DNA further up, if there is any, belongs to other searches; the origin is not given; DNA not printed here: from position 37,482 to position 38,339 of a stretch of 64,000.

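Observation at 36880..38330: AT-rich (~28% GC) two-gene island inserted between recO and glyQS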

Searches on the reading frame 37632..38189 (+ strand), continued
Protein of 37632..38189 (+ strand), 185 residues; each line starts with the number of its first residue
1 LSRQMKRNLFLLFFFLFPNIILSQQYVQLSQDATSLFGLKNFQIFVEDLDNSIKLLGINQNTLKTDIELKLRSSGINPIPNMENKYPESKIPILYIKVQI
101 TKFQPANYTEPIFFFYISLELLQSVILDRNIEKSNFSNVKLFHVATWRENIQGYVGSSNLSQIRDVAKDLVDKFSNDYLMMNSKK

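Call 65: list_cluster_members(proteins=[P0131, P0132, P0134, P0135, P0136, P0137, P0138, P0140, P0141, P0142])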
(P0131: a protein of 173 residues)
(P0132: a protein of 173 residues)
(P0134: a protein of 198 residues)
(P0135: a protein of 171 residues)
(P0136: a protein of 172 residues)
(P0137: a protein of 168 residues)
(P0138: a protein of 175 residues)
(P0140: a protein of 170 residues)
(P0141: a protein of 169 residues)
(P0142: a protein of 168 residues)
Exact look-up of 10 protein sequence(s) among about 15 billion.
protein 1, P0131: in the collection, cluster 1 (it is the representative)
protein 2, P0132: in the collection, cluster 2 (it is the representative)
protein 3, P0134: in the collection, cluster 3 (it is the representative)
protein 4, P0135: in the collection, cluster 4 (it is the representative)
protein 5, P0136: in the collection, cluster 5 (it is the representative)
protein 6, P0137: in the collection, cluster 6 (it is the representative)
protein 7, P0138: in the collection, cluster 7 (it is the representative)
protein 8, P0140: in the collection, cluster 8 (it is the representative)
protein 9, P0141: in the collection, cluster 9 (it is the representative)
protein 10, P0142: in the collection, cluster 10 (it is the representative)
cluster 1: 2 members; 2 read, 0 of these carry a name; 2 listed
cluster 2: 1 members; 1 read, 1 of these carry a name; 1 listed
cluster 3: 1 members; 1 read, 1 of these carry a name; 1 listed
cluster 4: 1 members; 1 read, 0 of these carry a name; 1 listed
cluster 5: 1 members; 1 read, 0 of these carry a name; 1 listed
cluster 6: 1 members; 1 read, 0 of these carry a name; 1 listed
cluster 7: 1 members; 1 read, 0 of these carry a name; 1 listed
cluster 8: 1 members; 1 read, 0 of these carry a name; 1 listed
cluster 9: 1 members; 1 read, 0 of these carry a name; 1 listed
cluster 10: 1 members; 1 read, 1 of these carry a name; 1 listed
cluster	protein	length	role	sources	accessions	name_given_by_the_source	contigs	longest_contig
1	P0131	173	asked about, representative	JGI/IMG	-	-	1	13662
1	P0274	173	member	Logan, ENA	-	-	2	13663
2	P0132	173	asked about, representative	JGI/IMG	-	hypothetical protein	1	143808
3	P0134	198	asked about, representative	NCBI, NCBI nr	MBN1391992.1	MAG: hypothetical protein JW947_04220 [Sedimentisphaerales bacterium] | hypothetical protein [Sedimentisphaerales bacterium]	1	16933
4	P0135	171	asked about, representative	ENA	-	-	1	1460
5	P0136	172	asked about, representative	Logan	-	-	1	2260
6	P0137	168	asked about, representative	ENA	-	-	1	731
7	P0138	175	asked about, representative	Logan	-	-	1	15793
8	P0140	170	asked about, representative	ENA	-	-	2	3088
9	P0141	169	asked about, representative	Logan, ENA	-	-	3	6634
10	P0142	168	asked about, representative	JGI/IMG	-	hypothetical protein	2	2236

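Call 66: find_encoding_contigs(protein=P0132, flank=7000, max_places=1)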
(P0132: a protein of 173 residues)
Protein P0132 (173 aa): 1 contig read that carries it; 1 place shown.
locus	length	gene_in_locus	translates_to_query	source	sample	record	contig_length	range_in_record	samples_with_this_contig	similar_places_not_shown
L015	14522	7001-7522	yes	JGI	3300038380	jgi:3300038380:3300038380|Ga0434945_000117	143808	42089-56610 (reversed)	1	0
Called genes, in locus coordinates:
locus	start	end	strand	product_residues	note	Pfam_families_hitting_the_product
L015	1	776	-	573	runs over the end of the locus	PF07676:PD40 (weak), PF26549:Tricorn_N, PF07676:PD40, PF26550:Tricorn_2nd, PF26549:Tricorn_N, PF07676:PD40, PF26549:Tricorn_N, PF07676:PD40, +6 more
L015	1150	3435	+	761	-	PF01315:Ald_Xan_dh_C, PF02738:MoCoBD_1, PF20256:MoCoBD_2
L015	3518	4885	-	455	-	PF00289:Biotin_carb_N, PF02222:ATP-grasp, PF02655:ATP-grasp_3 (faint), PF02786:CPSase_L_D2, PF08443:RimK (weak), PF07478:Dala_Dala_lig_C, PF02785:Biotin_carb_C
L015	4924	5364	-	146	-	PF00364:Biotin_lipoyl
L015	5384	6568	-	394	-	PF01321:Creatinase_N, PF00557:Peptidase_M24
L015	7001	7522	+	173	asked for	-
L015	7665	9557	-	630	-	PF00724:Oxidored_FMN, PF01266:DAO (faint), PF03486:HI0933_like (faint), PF07992:Pyr_redox_2, PF12831:FAD_oxidored (faint), PF13450:NAD_binding_8 (weak), PF13738:Pyr_redox_3, PF00070:Pyr_redox (weak)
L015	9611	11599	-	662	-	PF00724:Oxidored_FMN, PF01266:DAO (faint), PF03486:HI0933_like (weak), PF07992:Pyr_redox_2, PF12831:FAD_oxidored, PF13450:NAD_binding_8 (weak)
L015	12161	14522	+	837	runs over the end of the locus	PF04879:Molybdop_Fe4S4, PF00384:Molybdopterin, PF01568:Molydop_binding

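Call 67: find_encoding_contigs(protein=P0134, flank=7000, max_places=1)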
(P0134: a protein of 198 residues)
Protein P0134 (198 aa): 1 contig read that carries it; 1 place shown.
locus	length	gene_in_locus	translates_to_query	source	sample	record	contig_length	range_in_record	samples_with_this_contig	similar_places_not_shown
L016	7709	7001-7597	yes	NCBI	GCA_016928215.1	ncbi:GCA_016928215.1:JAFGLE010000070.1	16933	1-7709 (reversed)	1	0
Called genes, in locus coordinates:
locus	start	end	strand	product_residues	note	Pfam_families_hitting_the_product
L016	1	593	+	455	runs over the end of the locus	-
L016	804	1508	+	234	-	PF03853:YjeF_N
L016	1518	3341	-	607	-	PF13026:DUF3887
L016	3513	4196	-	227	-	PF00702:Hydrolase, PF13419:HAD_2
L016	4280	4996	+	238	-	PF01479:S4, PF00849:PseudoU_synth_2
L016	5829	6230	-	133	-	-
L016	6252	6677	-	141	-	-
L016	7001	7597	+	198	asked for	-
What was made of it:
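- Two family members (L015, L016) sit alone among chromosomal genes (calls 66, 67). Some family members are chromosomal singletons (calls 66, 67).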

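Call 68: find_encoding_contigs(protein=P0138, flank=7000, max_places=1)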
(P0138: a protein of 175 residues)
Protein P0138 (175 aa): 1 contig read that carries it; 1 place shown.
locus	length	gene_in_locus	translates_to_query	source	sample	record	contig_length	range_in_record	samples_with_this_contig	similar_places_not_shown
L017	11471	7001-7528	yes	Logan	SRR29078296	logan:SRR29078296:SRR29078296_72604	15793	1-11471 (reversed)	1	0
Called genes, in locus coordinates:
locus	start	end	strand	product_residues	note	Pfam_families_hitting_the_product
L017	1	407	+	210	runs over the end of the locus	-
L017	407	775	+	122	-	-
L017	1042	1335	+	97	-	-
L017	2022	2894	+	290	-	PF25145:NfeD1b_N, PF01972:SDH_protease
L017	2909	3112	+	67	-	-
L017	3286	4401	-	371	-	-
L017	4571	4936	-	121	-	-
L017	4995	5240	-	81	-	-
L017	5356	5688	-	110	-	-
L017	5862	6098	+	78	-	-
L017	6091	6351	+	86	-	-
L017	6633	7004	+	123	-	-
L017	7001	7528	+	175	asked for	-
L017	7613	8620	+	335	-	PF00089:Trypsin, PF13365:Trypsin_2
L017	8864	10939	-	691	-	-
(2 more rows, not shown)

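Call 69: find_encoding_contigs(protein=P0131, flank=7000, max_places=1)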
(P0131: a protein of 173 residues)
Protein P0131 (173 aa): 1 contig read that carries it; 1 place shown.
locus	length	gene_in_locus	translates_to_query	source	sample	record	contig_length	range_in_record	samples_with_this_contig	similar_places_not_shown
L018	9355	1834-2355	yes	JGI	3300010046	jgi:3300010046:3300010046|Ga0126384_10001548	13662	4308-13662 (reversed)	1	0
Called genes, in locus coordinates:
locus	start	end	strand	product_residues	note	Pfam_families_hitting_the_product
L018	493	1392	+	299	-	-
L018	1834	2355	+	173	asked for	-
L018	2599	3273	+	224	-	-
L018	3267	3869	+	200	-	-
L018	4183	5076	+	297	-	PF13620:CarboxypepD_reg (weak)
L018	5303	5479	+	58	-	-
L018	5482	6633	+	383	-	PF14659:Phage_int_SAM_3, PF00589:Phage_integrase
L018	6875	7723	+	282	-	PF00589:Phage_integrase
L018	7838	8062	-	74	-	-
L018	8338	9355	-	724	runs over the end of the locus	PF08708:PriCT_1, PF13481:AAA_25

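Call 71: fold_search(model_id=the predicted structure, library=viral)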
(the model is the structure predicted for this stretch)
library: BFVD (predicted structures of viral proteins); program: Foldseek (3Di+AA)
matches with E <= 10: 1191; with E <= 0.001: 0
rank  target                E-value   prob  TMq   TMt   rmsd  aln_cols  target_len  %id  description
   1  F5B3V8                1.8e-03  0.44  0.18  0.18  17.9       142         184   13  (no name in the UniProt tables at hand)
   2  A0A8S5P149            9.3e-03  0.90  0.31  0.37   9.7       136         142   14  Uncharacterized protein [Myoviridae sp. ctLnO19]
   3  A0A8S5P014            9.3e-03  0.66  0.27  0.26  10.6       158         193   16  Uncharacterized protein [Myoviridae sp. ctLnO19]
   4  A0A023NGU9            1.1e-02  0.23  0.17  0.19  13.6       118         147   14  (no name in the UniProt tables at hand)
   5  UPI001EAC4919         1.6e-02  0.23  0.18  0.22  17.6       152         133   10  (no name look-up for this kind of identifier)
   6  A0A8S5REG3            2.1e-02  0.89  0.30  0.32   7.6       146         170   14  LPS-assembly protein [virus sp. ctd0M1]
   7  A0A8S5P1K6            2.1e-02  0.77  0.31  0.36  10.3       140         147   11  Uncharacterized protein [Myoviridae sp. ctLnO19]
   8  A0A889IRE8            3.0e-02  0.51  0.21  0.21  10.6       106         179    9  (no name in the UniProt tables at hand)
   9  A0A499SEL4            3.4e-02  0.77  0.25  0.32   8.2       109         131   13  (no name in the UniProt tables at hand)
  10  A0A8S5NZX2            3.4e-02  0.30  0.22  0.27  17.8       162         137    7  Uncharacterized protein [Myoviridae sp. ctLnO19]
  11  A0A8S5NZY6            3.6e-02  0.90  0.41  0.29  14.1       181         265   13  Uncharacterized protein [Myoviridae sp. ctLnO19]
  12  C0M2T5                3.8e-02  0.92  0.26  0.46   4.7        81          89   12  Capsid protein (Fragment) [Escherichia phage MS2]
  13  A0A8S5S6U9            5.2e-02  0.41  0.23  0.33   6.7       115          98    4  Uncharacterized protein [Siphoviridae sp. ctqwY3]
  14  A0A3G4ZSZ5            5.2e-02  0.28  0.22  0.16  13.0       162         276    7  Uncharacterized protein [Terrestrivirus sp.]
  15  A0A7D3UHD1            5.5e-02  0.41  0.27  0.28  12.8       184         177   10  (no name in the UniProt tables at hand)
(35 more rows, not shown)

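Call 79: search_dna_similar(query=window:37644-38186:+, collection=plasmids, mode=protein, max_evalue=0.01)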
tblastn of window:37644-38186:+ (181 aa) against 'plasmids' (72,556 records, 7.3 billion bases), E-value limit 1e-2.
No match.

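Call 81: search_dna_similar(query=P0180, collection=phages, mode=protein, max_evalue=0.001)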
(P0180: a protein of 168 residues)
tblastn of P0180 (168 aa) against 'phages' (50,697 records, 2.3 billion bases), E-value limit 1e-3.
Records with a match: 1; places in all: 1; records where one place covers at least 80% of the query: 1.
Best place of each record, by identity: <60% 1.
By first word of the organism name: Myxococcus 1.
By host as written in the record: Myxococcus xanthus 1.
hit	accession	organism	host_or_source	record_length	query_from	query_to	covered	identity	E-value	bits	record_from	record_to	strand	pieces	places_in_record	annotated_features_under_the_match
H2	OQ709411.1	Myxococcus phage Mx9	Myxococcus xanthus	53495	19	168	89%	34.6%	1e-15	79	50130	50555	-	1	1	HNH endonuclease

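Call 82: search_dna_similar(query=P0180, collection=plasmids, mode=protein, max_evalue=0.001)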
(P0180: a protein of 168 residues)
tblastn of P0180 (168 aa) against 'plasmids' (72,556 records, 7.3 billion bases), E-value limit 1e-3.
No match.

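Call 83: get_annotated_region(hit=H2, flank=4000)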
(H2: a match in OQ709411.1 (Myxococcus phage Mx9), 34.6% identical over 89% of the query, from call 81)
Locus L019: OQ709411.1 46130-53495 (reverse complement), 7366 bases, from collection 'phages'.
description: Myxococcus phage Mx9, complete genome.
organism: Myxococcus phage Mx9 (NCBI taxid 235265)
taxonomy: Viruses; Duplodnaviria; Heunggongvirae; Uroviricota; Caudoviricetes; Myxoctovirus
host: Myxococcus xanthus; source: cultured soil (host strain DK816); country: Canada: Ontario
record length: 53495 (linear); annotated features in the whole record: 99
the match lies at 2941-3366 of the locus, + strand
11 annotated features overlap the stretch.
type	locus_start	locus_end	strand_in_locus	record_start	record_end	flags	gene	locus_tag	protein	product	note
CDS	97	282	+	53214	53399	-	-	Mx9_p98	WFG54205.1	hypothetical protein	rasttk_feature_annotation_tool=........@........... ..; rasttk_feature_creation_tool=/opt/patric-common/ ...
CDS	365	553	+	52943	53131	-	-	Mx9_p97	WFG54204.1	hypothetical protein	rasttk_feature_annotation_tool=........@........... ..; rasttk_feature_creation_tool=/opt/patric-common/ ...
CDS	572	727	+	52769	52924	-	-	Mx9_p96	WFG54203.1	hypothetical protein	rasttk_feature_annotation_tool=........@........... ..; rasttk_feature_creation_tool=/opt/patric-common/ ...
CDS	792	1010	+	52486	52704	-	-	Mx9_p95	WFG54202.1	hypothetical protein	rasttk_feature_annotation_tool=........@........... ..; rasttk_feature_creation_tool=/opt/patric-common/ ...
CDS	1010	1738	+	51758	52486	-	-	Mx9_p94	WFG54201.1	hypothetical protein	rasttk_feature_annotation_tool=annotate_proteins_km er_v2; rasttk_feature_creation_tool=/opt/patric-common/ ...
CDS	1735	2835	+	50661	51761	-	-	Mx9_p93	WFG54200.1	putative HNH endonuclease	rasttk_feature_annotation_tool=annotate_proteins_km er_v2; rasttk_feature_creation_tool=/opt/patric-common/ ...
CDS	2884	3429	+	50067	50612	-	-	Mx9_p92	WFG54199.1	HNH endonuclease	rasttk_feature_annotation_tool=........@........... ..; rasttk_feature_creation_tool=/opt/patric-common/ ...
CDS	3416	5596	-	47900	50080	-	-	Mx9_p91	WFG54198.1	hypothetical protein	rasttk_feature_annotation_tool=annotate_proteins_km er_v2; rasttk_feature_creation_tool=/opt/patric-common/ ...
CDS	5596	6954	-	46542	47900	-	-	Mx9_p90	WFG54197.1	hypothetical protein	rasttk_feature_annotation_tool=annotate_proteins_km er_v2; rasttk_feature_creation_tool=/opt/patric-common/ ...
CDS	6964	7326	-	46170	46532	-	-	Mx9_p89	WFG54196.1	hypothetical protein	rasttk_feature_annotation_tool=annotate_proteins_si milarity; rasttk_feature_creation_tool=/opt/patric-common/ ...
CDS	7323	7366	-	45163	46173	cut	-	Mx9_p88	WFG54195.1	putative virion structural protein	rasttk_feature_annotation_tool=annotate_proteins_si milarity; rasttk_feature_creation_tool=/opt/patric-common/ ...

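Call 86: search_protein_families(library=pfam, proteins=[L019:2884-3426:+, L019:1735-2832:+, L001:95-673:+], max_evalue=0.1)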
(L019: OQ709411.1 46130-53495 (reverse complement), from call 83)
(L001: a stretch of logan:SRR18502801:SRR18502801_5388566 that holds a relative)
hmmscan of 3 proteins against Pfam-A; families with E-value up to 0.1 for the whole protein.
L019:2884-3426:+ (181 aa): 0 families

L019:1735-2832:+ (366 aa): 21 families
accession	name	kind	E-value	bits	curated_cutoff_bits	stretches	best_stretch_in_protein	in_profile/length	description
PF13392.12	HNH_3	-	1.2e-14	54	24.8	1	52-95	3-46/46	HNH endonuclease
PF13936.12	HTH_38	-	1.7e-10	40.9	27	1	250-285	4-38/44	Helix-turn-helix domain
PF12824.13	MRP-L20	-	5.2e-09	36.9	30.4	1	245-292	80-129/164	Mitochondrial ribosomal protein subunit L20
PF02796.21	HTH_7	-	6.4e-08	33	23.8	1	251-284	6-38/45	Helix-turn-helix domain of resolvase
PF04218.19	CENP-B_N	-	6.2e-06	26.2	21.2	0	252-285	8-40/53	CENP-B N-terminal DNA-binding domain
PF01047.28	MarR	-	6e-05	23.3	24.6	1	251-284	1-34/59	MarR family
PF13412.12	HTH_24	-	6.6e-05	22.8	21.9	1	259-289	9-39/48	Winged helix-turn-helix DNA-binding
PF05225.22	HTH_psq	-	8.7e-05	22.6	20.4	0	196-222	14-40/45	helix-turn-helix, Psq domain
PF01381.28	HTH_3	-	0.0001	22.7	23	0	203-227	14-38/55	Helix-turn-helix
PF08279.18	HTH_11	-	0.0001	22.5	25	0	259-285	6-33/55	HTH domain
PF08765.17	Mor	-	0.00012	22.5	24.9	0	340-362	75-97/107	Mor transcription activator family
PF00392.27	GntR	-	0.00019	21.5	27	0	342-362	30-50/64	Bacterial regulatory proteins, gntR family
PF13518.12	HTH_28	-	0.00022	21.7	25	0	261-284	7-29/52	Helix-turn-helix domain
PF05551.17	zf-His_Me_endon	-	0.00095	19.8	27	1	67-97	64-94/131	Zinc-binding loop region of homing endonuclease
PF04967.18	HTH_10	-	0.0011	19.2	23.1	0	270-289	26-45/53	HTH DNA binding domain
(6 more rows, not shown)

L001:95-673:+ (193 aa): 2 families
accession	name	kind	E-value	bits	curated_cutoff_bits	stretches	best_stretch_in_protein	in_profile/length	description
PF13847.12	Methyltransf_31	-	0.022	14.9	27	1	71-136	61-115/145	Methyltransferase domain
PF14599.11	zinc_ribbon_6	-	0.092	13.1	27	0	29-61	17-46/59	Zinc-ribbon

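Call 99: search_protein_families(library=padloc, alignment_id=A3, max_evalue=0.01)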
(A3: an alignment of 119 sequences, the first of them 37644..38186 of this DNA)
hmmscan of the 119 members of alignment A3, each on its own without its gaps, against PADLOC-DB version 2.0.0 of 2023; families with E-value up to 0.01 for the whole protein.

A. member 1, window:37644-38186:+ (181 aa): 0 families

B. families by the number of members that match (of 119 scanned): 1 family
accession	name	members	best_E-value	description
PDLC04452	PDC-M14B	1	0.0029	-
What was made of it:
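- On Known anti-phage defence systems (PADLOC-DB 2.0): One of 119 family members gave a single weak hit, E 0.003 (call 99).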

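Call 102: search_protein_families(library=pfam, proteins=[L013:1048-3018:-, L013:6816-8318:+, L012:6719-7744:+, L012:8175-12242:-, L012:2524-3576:-, L011:6299-7573:+, L011:7655-8530:+, L011:2292-3125:+, L011:1-582:+, L012:4965-5489:+], max_evalue=0.0001)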
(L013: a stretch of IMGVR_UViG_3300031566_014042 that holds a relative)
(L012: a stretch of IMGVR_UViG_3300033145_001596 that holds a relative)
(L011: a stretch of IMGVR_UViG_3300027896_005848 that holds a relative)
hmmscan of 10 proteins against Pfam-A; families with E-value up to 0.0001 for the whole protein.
L013:1048-3018:- (656 aa): 2 families
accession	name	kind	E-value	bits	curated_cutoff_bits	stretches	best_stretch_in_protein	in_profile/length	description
PF02195.25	ParB_N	-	4e-25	88.1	26.3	2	139-183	51-95/95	ParB N-terminal domain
PF17762.8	HTH_ParB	-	1e-19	71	22.6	1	185-282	1-96/102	ParB HTH domain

L013:6816-8318:+ (500 aa): 3 families
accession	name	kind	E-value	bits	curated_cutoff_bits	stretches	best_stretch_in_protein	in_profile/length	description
PF00239.26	Resolvase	-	2.1e-27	96.5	23.3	1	27-169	2-139/145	Resolvase, N terminal domain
PF07508.19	Recombinase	-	4e-07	30.7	21.1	1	199-283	4-99/102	Recombinase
PF13408.12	Zn_ribbon_recom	-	2e-06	28.5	25.3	1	301-351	4-52/58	Recombinase zinc beta ribbon domain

L012:6719-7744:+ (342 aa): 1 family
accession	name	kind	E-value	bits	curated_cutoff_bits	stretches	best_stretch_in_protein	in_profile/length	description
PF00589.27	Phage_integrase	-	1.4e-08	35.2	27.1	1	165-320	3-167/172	Phage integrase family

L012:8175-12242:- (1355 aa): 0 families

L012:2524-3576:- (350 aa): 1 family
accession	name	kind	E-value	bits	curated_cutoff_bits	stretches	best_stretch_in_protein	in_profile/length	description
PF01385.25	OrfB_IS605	-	1.5e-10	41.8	30.5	1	207-286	38-117/120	Probable transposase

L011:6299-7573:+ (425 aa): 4 families
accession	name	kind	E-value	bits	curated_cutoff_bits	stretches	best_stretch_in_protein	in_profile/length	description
PF03796.21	DnaB_C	-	4.3e-56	190.6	27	1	173-421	1-254/255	DnaB-like helicase C terminal domain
PF06745.19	ATPase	-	2.7e-11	43.7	26.6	1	174-360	1-176/231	KaiC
PF00772.26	DnaB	-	6.8e-08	32.9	23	1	10-70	6-66/103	DnaB-like helicase N terminal domain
PF13481.12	AAA_25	-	1.8e-06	28.2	27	1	170-352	11-194/195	AAA domain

L011:7655-8530:+ (292 aa): 1 family
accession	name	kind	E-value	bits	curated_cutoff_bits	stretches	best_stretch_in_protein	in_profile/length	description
PF04492.19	Phage_rep_O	-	1.1e-23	84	28.7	1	4-101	3-95/95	Bacteriophage replication protein O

L011:2292-3125:+ (278 aa): 1 family
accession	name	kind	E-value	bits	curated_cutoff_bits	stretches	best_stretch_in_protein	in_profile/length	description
PF11185.13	DUF2971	-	6e-07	31.1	22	1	140-213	1-89/89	Protein of unknown function (DUF2971)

L011:1-582:+ (194 aa): 1 family
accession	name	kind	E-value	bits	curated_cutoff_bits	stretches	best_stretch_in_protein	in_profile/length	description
PF00589.27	Phage_integrase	-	6.1e-29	101.4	27.1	1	7-181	3-170/172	Phage integrase family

L012:4965-5489:+ (175 aa): 0 families

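Call 108: list_cluster_members(proteins=[P0143, P0147, P0150, P0156, P0166, P0180, P0192, P0215, P0232, P0241])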
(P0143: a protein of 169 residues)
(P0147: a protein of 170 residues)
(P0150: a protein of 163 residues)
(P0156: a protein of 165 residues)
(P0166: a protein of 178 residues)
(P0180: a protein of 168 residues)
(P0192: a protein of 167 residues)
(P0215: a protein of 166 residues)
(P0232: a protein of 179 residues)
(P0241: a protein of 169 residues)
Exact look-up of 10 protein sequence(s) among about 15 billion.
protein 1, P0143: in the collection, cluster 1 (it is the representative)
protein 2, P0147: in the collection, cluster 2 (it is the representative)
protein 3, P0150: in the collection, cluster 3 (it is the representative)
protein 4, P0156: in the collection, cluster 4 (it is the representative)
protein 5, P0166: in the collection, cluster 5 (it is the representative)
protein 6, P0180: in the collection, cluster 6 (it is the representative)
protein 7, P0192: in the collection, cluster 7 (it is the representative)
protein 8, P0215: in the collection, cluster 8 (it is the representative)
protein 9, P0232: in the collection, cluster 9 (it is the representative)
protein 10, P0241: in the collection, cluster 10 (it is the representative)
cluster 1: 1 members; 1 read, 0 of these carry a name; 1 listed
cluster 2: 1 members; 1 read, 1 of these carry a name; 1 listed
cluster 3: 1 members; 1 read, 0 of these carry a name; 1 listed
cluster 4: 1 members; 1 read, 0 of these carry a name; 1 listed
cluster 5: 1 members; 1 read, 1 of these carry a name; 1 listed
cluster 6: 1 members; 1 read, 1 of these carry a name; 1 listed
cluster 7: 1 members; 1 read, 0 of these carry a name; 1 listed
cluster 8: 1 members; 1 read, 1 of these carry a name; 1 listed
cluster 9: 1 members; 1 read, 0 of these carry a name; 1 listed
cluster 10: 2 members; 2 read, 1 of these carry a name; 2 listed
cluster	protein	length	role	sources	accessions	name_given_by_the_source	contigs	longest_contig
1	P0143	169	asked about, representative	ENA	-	-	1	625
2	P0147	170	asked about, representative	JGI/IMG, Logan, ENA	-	hypothetical protein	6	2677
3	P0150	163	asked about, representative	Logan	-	-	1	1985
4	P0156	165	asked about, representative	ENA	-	-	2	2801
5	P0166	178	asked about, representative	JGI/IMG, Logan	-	hypothetical protein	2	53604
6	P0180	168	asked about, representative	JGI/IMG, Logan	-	hypothetical protein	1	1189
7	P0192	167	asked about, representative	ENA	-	-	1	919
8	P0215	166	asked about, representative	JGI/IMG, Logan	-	hypothetical protein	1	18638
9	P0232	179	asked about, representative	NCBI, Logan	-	-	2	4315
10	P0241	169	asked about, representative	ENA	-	-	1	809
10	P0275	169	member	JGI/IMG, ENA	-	hypothetical protein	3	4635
